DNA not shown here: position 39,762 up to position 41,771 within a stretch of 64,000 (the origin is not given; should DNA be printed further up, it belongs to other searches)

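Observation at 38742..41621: Single 959-aa polypeptide fusing a GshA-like ATP-dependent ligase to an M20 amidohydrolase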

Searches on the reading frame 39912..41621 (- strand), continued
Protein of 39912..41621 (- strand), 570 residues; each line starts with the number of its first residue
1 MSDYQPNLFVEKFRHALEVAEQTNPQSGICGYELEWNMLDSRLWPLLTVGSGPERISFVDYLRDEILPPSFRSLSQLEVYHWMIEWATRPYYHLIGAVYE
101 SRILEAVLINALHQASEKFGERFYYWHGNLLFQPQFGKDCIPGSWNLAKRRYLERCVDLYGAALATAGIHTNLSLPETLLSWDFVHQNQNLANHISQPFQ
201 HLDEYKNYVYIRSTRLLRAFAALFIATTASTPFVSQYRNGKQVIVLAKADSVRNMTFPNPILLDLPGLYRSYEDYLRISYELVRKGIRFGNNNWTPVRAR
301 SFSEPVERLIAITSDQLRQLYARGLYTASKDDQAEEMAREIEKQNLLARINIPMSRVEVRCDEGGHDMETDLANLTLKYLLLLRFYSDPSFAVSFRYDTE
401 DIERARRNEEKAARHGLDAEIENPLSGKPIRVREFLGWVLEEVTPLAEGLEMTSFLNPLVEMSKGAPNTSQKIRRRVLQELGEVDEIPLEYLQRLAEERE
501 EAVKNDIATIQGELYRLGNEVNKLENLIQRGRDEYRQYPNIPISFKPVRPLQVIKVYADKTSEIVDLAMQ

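Call 39: find_related_loci(query=A2, collection=genome_contigs, flank=10000)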
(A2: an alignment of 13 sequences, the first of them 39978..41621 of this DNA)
Query A2 (548 aa) in genome_contigs; peptide patterns used: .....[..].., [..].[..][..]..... (x = any residue, [..] = any of these).
196 stretches matched a pattern; 180 encode a relative of the query (tblastn E <= 1e-3); the best 80 are kept; 80 distinct loci.
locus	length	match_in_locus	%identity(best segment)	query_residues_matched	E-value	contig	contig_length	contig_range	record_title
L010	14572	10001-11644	93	1-548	0e+0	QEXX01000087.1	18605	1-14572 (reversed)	MAG: Anaerolineae bacterium isolate Nak19 k99_187377, whole genome shotgun sequence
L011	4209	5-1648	90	1-548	0e+0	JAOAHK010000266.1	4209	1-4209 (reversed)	MAG: Anaerolineales bacterium isolate SKW59 NODE_264_length_4209_cov_2.362536, whole genome shotgun sequence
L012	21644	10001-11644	91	1-548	0e+0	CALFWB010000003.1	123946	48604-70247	MAG: uncultured Anaerolineales bacterium isolate H1_Bin_METABAT__117_1_1 genome assembly, contig: c_000000255429, whole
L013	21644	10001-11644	89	1-548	0e+0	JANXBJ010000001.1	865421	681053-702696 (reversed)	MAG: Anaerolineales bacterium isolate SKYB29 NODE_1_length_865421_cov_7.444171, whole genome shotgun sequence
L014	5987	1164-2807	78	1-548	0e+0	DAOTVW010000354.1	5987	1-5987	MAG TPA_asm: Anaerolineales bacterium isolate H111_85 k127_1720226, whole genome shotgun sequence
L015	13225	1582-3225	78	1-548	0e+0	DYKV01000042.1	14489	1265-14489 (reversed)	MAG TPA_asm: Anaerolinea sp. isolate SulCav_AS07-7_45_67 SulCav_AS07_7_4145_length_14489_cov_35_804767, whole genome sho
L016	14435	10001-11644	77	1-548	0e+0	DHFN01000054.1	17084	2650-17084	MAG TPA_asm: Anaerolineales bacterium UBA4823 UBA4823_contig_135724, whole genome shotgun sequence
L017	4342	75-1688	62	4-546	0e+0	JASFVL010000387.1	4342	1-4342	MAG: Anaerolineales bacterium isolate D1105M20metaG_Bin_292 D1105M20metaG_FD_scaffold_9650_c1, whole genome shotgun sequ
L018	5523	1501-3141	61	4-547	0e+0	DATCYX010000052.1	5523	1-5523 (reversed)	MAG TPA_asm: Anaerolineales bacterium isolate SMAG_U55 k141_295824, whole genome shotgun sequence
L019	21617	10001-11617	61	4-547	0e+0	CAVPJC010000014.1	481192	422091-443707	MAG: uncultured Chloroflexia bacterium isolate MFD00032.bin.2.147 genome assembly, contig: contig_27486, whole genome sh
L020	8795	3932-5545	63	4-547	0e+0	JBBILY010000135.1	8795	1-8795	MAG: Chloroflexota bacterium isolate BR1F70218_bin_22 NODE_7812_length_8795_cov_4.245309, whole genome shotgun sequence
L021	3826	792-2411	59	4-548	0e+0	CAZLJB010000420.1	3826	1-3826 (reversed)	MAG TPA_asm: uncultured Anaerolinea sp. isolate binchicken_co2_73 genome assembly, contig: NODE_29655_length_3826_cov_6.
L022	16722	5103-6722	61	4-548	0e+0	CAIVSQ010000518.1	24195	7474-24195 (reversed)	MAG: uncultured Anaerolineae bacterium isolate Loclat_bin-05256 genome assembly, contig: bin-05256:518/612, whole genome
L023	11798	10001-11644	62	1-548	0e+0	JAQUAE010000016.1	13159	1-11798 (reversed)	MAG: Anaerolineales bacterium isolate STC_77 NODE_10712_length_13159_cov_5.942296_Sandtown_C, whole genome shotgun seque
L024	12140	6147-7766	60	4-548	0e+0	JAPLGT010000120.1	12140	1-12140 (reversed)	MAG: Chloroflexota bacterium isolate LacPavin_0818_WC45_MAG_50_14 LacPavin_0818_WC45_scaffold_260026, whole genome shotg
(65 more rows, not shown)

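Call 45: predict_structure(alignment_id=A2)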
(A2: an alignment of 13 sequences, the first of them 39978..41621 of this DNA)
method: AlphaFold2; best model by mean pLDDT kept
length: 548 residues; sequences in the alignment: 13
mean_pLDDT: 66.9   pTM: 0.73
mean pLDDT of the five models: 66.9, 64.8, 53.5, 52.7, 47.5
residues with pLDDT >= 90: 128; 70-90: 169; 50-70: 62; < 50: 189
segments of 3 or more residues with pLDDT < 50: 51-54, 77-79, 137-207, 253-362
pLDDT, mean of each block of 10 residues (from residue 1): 76 80 69 72 73 59 83 60 70 86 92 90 82 56 39 37 28 39 37 43 48 64 82 82 84 42 37 42 38 27 28 38 42 44 35 33 70 87 78 60 73 89 86 95 93 95 94 92 91 93 95 88 91 89 86
secondary structure, 60 per line:
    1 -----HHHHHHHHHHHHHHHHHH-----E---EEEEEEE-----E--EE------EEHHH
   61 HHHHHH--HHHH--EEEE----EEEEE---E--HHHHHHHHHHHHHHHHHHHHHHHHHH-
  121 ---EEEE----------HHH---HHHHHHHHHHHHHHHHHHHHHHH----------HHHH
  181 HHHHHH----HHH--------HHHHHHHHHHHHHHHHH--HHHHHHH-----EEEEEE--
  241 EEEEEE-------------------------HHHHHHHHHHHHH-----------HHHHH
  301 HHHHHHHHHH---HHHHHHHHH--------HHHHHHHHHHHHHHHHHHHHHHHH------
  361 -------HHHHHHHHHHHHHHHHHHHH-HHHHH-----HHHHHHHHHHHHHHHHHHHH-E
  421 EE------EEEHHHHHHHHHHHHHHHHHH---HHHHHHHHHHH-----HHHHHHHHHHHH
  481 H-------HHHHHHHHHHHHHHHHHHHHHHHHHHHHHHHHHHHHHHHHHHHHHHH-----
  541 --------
elements in order: H6-23 E33-39 H58-66 H69-72 E75-78 E83-87 H94-119 E124-127 H144-166 H177-186 H202-218 H221-227 E233-238 E241-246 H272-284 H296-310 H314-322 H331-354 H368-387 H389-393 H399-418 E420-422 E429-431 H432-449 H453-463 H469-481 H489-535
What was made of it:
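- Tried and rejected: A separate N-domain model had to be made, and it is of lower quality (call 45).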

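Call 47: find_encoding_contigs(protein=P0250, flank=10000, max_places=3)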
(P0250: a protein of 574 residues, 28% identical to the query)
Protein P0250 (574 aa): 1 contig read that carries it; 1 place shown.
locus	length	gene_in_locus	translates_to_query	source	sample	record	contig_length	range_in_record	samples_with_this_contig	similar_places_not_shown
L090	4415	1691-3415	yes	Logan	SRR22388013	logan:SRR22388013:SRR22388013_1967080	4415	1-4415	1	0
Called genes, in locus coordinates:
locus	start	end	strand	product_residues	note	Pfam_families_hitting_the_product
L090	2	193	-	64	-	?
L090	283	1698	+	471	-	PF00155:Aminotran_1_2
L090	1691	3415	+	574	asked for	PF04107:GCS2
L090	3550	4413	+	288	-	?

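Call 48: find_encoding_contigs(protein=P0239, flank=10000, max_places=3)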
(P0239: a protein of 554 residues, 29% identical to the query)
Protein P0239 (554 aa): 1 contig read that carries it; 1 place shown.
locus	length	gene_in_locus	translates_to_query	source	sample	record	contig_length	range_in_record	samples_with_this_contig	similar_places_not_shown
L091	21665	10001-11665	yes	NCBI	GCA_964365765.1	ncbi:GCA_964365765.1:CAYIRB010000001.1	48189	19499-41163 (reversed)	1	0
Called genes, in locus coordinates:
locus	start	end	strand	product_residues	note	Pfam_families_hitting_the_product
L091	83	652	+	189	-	PF00677:Lum_binding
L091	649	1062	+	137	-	PF00885:DMRL_synthase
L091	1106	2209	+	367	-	PF00162:PGK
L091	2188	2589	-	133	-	PF03652:RuvX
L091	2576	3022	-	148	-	PF01281:Ribosomal_L9_N, PF03948:Ribosomal_L9_C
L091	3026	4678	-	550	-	PF00496:SBP_bac_5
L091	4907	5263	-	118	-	PF04020:Phage_holin_4_2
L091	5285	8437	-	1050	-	PF00133:tRNA-synt_1, PF09334:tRNA-synt_1g (faint), PF08264:Anticodon_1, PF19302:DUF5915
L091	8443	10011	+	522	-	-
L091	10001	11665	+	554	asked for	-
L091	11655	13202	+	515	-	PF01546:Peptidase_M20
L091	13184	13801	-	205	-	PF06559:DCD_N, PF22769:DCD, PF22569:DCD_C (weak), PF00692:dUTPase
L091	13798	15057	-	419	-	PF00206:Lyase_1, PF08328:ASL_C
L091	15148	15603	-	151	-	PF00731:AIRC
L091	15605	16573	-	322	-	PF01259:SAICAR_synt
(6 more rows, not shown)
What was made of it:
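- purB, purE, purC, purA (call 48);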

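Call 49: find_homologous_proteins(query=P0141, max_evalue=0.00001)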
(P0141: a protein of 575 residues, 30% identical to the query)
Query P0141 (575 aa): 24 proteins with E <= 0.00001 among 6399 candidates.
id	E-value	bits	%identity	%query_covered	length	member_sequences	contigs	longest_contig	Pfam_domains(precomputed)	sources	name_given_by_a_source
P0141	0.0e+0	1317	100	100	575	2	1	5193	PF04107.19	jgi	-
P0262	2.1e-243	827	62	97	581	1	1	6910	PF04107.19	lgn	-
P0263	8.5e-236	802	62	95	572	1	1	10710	PF04107.19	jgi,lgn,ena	-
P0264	5.9e-217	740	59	95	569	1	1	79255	PF04107.19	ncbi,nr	ncbi:MAG: glutamate-cysteine ligase family protein [candidate division WOR-3 bacterium]|nr:glutamate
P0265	3.5e-210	718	58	94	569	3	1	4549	PF04107.19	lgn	-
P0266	4.7e-210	717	57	94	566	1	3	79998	PF04107.19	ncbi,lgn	ncbi:MAG: glutamate-cysteine ligase family protein [candidate division WOR-3 bacterium]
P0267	1.4e-209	716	57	94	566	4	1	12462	PF04107.19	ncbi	ncbi:MAG: glutamate-cysteine ligase family protein [candidate division WOR-3 bacterium]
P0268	6.2e-209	714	56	96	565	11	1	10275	PF04107.19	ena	-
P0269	1.9e-208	712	58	94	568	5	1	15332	PF04107.19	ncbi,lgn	ncbi:MAG: glutamate-cysteine ligase family protein [candidate division WOR-3 bacterium]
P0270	1.1e-207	710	56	100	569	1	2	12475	PF04107.19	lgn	-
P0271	9.3e-207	706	59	94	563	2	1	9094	-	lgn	-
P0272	1.1e-206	706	56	97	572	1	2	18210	PF04107.19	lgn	-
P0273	1.5e-205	702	58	94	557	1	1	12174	PF04107.19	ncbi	-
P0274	6.1e-205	700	55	99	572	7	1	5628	PF04107.19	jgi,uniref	uniref:Glutamate--cysteine ligase n=1 Tax=candidate division WOR-3 bacterium TaxID=2052148 RepID=A0A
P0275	2.5e-204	698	56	95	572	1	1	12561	PF04107.19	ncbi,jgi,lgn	-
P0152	5.0e-119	417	43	92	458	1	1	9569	PF04107.19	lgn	-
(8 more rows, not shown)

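Call 50: find_encoding_contigs(protein=P0264, flank=10000, max_places=2)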
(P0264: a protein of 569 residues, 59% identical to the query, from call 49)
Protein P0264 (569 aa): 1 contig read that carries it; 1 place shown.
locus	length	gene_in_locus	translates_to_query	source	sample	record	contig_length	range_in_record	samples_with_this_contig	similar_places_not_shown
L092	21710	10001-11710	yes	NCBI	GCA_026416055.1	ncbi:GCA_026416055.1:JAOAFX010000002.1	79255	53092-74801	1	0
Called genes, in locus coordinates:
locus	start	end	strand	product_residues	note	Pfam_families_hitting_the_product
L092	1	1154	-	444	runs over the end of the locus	PF27537:HoxH, PF00374:NiFeSe_Hases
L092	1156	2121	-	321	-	PF01058:Oxidored_q6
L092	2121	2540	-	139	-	PF02662:FlpD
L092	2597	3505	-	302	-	PF00480:ROK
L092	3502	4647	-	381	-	PF13562:NTP_transf_4, PF00132:Hexapep (faint), PF25084:LbH_EIF2B (faint)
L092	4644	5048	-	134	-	PF00892:EamA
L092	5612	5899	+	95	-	-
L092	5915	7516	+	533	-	PF03109:ABC1, PF27536:UbiB_helical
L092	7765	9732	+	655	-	PF07715:Plug, PF00593:TonB_dep_Rec_b-barrel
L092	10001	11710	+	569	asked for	PF04107:GCS2 (weak)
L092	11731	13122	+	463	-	PF00155:Aminotran_1_2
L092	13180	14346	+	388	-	PF01546:Peptidase_M20, PF07687:M20_dimer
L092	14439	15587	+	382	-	PF01969:Ni_insertion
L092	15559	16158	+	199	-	PF04542:Sigma70_r2, PF04545:Sigma70_r4, PF08281:Sigma70_r4_2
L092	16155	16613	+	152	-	PF13490:zf-HC2 (faint)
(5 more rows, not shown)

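Call 51: fold_search(model_id=the predicted structure, library=pdb)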
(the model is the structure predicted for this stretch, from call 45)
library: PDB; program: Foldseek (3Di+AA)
matches with E <= 10: 114; with E <= 0.001: 5
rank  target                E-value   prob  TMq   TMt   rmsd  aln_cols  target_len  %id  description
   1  1tt4_A                2.2e-05  1.00  0.42  0.62  10.2       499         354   13  Structure of NP459575, a predicted glutathione synthase from Salmonella typhimurium (released 2004-08-17)
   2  1r8g_B                2.2e-05  1.00  0.40  0.58  10.8       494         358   13  Structure and function of YbdK (released 2004-08-17)
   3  1r8g_A                1.2e-04  1.00  0.40  0.59   9.7       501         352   13  Structure and function of YbdK (released 2004-08-17)
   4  3ln7_A                3.6e-04  1.00  0.44  0.33  10.7       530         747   13  Crystal structure of a bifunctional glutathione synthetase from Pasteurella multocida (released 2011-04-13)
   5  3nzt                  9.8e-04  1.00  0.39  0.43  15.1       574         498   13  2.0 Angstrom Crystal structure of Glutamate--Cysteine Ligase (gshA) ftom Francisella tularensis in Complex with AMP (released 2010-07-28)
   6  3ln7_B                1.2e-03  1.00  0.42  0.33  10.9       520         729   15  Crystal structure of a bifunctional glutathione synthetase from Pasteurella multocida (released 2011-04-13)
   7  1v4g_A                2.1e-03  1.00  0.41  0.44  14.3       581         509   13  Crystal Structure of gamma-Glutamylcysteine Synthetase from Escherichia coli B (released 2004-10-05)
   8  1v4g_B                2.7e-03  1.00  0.43  0.46  13.1       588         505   13  Crystal Structure of gamma-Glutamylcysteine Synthetase from Escherichia coli B (released 2004-10-05)
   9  2d32_D                3.3e-03  1.00  0.43  0.46  12.8       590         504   12  Crystal Structure of Michaelis Complex of gamma-Glutamylcysteine Synthetase (released 2006-11-14)
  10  2d32_A                7.9e-03  1.00  0.45  0.48  12.7       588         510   13  Crystal Structure of Michaelis Complex of gamma-Glutamylcysteine Synthetase (released 2006-11-14)
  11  1va6_A                9.0e-03  0.99  0.38  0.41  15.1       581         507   12  Crystal structure of Gamma-glutamylcysteine synthetase from Escherichia Coli B complexed with Transition-state analogu (released 2004-10-05)
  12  1va6_B                3.2e-02  0.97  0.39  0.42  14.2       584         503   12  Crystal structure of Gamma-glutamylcysteine synthetase from Escherichia Coli B complexed with Transition-state analogu (released 2004-10-05)
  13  2gwc_B                9.9e-02  0.90  0.36  0.43  12.1       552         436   11  Crystal structure of plant glutamate cysteine ligase in complex with a transition state analogue (released 2006-06-20)
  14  4bjr_B                1.1e-01  0.97  0.35  0.39  11.7       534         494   10  Crystal structure of the complex between Prokaryotic Ubiquitin-like Protein Pup and its Ligase PafA (released 2013-05-01)
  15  2d33_D                1.8e-01  0.85  0.41  0.44  13.1       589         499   12  Crystal Structure of gamma-Glutamylcysteine Synthetase Complexed with Aluminum Fluoride (released 2006-11-14)
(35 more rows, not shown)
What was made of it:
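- On Glutamate-cysteine ligase superfamily (GshA / GCS2-YbdK) - N-terminal domain: Foldseek with the N-domain model: ranks 1-13 are YbdK, GshF, GshA and plant GCL, with probability 0.90-1.00 (call 51).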

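Call 52: search_solved_structures(query=A2, max_evalue=10, show_alignments=4)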
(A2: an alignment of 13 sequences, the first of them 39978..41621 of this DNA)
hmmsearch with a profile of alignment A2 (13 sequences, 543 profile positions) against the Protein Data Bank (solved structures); distinct sequences matched with E-value up to 10: 3.
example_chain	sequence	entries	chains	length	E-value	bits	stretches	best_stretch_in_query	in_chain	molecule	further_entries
1r8g_A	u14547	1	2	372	0.54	12.1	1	388-473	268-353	Hypothetical protein ybdK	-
3okq_A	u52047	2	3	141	0.84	11.4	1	471-533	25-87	Bud site selection protein 6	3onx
7bqq_A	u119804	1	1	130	0.89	11.4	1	452-533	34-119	Gogy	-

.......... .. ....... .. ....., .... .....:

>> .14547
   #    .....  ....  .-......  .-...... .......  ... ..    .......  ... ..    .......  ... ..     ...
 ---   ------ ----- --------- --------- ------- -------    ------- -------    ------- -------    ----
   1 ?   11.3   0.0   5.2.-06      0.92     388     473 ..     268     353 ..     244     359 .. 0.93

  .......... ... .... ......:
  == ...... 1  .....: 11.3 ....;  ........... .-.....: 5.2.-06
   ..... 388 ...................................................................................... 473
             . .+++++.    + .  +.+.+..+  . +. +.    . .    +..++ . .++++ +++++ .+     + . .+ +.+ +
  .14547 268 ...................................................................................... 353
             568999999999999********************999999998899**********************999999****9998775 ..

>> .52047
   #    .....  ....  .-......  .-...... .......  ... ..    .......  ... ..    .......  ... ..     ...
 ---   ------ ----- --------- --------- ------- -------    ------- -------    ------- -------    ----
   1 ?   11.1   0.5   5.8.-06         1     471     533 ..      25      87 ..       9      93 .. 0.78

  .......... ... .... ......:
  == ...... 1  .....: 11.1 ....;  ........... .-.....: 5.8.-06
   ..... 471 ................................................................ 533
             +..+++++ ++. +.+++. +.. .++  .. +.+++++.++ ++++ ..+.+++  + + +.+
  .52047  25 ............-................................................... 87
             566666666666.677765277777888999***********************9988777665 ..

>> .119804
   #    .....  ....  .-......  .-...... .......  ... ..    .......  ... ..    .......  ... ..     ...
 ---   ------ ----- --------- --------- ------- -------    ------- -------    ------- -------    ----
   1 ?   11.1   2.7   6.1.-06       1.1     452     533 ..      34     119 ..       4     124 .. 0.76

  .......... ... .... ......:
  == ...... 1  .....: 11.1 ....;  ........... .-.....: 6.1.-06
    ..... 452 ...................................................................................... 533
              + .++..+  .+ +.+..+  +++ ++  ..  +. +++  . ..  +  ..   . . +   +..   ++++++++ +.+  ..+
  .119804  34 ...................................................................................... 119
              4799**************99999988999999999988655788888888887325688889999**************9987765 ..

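Call 69: find_related_loci(query=A3, collection=metagenome_contigs, flank=8000)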
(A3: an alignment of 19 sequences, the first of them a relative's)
Query A3 (575 aa) in metagenome_contigs; peptide patterns used: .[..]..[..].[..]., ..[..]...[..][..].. (x = any residue, [..] = any of these).
239 stretches matched a pattern; 10 encode a relative of the query (tblastn E <= 1e-3); 10 distinct loci.
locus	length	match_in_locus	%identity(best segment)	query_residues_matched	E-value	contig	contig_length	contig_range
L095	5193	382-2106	100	1-575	0e+0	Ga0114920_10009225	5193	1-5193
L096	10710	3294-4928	62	1-545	0e+0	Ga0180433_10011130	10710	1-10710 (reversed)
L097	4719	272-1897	58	7-547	0e+0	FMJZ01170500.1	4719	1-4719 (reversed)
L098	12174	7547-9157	58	11-549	0e+0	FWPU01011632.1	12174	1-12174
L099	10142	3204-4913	55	1-568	0e+0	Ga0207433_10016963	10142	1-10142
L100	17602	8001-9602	57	7-540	0e+0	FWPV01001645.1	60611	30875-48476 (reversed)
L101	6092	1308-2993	55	1-561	0e+0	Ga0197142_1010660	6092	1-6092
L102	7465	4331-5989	56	1-552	0e+0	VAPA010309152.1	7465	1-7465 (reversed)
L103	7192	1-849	59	271-552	1e-106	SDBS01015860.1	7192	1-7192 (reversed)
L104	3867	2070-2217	50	55-103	5e-7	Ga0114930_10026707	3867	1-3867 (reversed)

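Call 88: find_homologous_proteins(query=P0250, max_evalue=0.00001)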
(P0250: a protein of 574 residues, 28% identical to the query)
Query P0250 (574 aa): 54 proteins with E <= 0.00001 among 8000 candidates.
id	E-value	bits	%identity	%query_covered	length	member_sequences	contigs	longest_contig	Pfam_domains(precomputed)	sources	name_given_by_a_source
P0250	0.0e+0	1324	100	100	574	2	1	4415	PF04107.19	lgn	-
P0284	0.0e+0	1035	78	99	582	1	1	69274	PF04107.19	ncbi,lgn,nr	ncbi:hypothetical protein HYV57_04940 [Candidatus Peregrinibacteria bacterium]|nr:hypothetical prote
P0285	5.9e-175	601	51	98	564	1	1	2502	-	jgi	-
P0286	1.1e-173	597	52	96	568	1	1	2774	-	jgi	jgi:hypothetical protein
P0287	4.6e-172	591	51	97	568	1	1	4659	-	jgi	-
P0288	3.5e-170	585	50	97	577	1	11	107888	-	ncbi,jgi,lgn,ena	-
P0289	6.0e-170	585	50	97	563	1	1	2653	-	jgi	jgi:hypothetical protein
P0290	4.2e-169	582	49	97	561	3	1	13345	-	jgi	jgi:hypothetical protein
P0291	4.5e-168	578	50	94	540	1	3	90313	-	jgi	jgi:hypothetical protein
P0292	5.2e-168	578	51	97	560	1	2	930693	-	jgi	-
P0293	4.1e-167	575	48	99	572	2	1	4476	-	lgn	-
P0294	5.0e-163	562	49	97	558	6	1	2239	-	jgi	-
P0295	7.7e-163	561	49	98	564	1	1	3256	-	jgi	jgi:hypothetical protein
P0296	3.4e-162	559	49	98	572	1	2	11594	-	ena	-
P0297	3.4e-162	559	49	96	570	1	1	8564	-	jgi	-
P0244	3.7e-161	555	48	93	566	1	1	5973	-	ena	-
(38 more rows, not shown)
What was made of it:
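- The closest named relatives of one split clade are from Candidatus Peregrinibacteria (call 88).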
